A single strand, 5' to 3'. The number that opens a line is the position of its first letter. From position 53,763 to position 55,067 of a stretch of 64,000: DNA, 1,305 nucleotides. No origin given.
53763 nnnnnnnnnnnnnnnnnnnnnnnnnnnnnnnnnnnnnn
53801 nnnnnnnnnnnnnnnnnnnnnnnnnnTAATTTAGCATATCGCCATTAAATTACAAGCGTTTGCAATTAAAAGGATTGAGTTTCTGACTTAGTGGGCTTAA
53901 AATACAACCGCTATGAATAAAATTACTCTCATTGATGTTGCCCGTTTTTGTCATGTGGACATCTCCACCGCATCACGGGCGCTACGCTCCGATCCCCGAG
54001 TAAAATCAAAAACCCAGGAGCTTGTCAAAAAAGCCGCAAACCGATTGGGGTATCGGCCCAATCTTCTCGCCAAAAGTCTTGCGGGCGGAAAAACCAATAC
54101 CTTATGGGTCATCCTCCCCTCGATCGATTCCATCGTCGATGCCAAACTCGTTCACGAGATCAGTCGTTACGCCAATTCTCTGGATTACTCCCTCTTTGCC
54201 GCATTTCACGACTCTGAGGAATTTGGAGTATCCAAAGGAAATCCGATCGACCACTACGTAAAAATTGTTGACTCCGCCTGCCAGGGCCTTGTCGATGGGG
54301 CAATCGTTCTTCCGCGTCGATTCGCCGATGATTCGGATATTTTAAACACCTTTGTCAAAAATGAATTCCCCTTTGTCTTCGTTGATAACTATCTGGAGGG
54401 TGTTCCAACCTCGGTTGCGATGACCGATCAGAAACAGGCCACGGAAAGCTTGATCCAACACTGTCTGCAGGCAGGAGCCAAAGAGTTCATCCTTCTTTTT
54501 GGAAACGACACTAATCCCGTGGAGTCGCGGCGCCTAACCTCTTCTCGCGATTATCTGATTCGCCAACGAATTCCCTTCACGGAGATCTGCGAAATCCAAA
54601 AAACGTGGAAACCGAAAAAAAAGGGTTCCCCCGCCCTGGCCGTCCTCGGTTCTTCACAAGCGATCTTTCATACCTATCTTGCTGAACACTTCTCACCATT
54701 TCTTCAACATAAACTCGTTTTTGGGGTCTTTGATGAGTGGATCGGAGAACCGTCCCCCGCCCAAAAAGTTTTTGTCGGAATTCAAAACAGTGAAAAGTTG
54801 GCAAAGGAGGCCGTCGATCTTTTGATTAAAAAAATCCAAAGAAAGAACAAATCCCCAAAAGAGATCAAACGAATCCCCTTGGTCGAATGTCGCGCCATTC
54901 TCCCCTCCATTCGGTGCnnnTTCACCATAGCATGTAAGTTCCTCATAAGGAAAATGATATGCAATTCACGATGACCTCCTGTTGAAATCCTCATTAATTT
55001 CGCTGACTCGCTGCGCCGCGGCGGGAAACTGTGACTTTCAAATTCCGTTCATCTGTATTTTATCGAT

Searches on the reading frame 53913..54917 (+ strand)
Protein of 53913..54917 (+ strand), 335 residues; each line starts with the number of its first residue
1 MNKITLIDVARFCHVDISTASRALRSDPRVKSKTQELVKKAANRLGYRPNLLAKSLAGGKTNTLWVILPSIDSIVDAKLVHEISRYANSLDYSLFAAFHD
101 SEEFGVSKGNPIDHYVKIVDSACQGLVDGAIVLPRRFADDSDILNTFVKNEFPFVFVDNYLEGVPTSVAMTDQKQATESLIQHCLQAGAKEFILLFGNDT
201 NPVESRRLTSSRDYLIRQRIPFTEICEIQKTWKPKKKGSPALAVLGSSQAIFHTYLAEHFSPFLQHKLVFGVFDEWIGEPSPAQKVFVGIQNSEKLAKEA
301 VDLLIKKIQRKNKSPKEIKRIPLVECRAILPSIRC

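Call 11: search_protein_families(library=pfam, proteins=[window:53913-54917:+], max_evalue=0.001)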
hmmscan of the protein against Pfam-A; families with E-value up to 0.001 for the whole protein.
window:53913-54917:+ (335 aa): 1 family
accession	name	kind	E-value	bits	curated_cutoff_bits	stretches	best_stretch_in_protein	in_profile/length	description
PF00356.27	LacI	-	1.4e-10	41.2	27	1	5-50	1-46/46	Bacterial regulatory proteins, lacI family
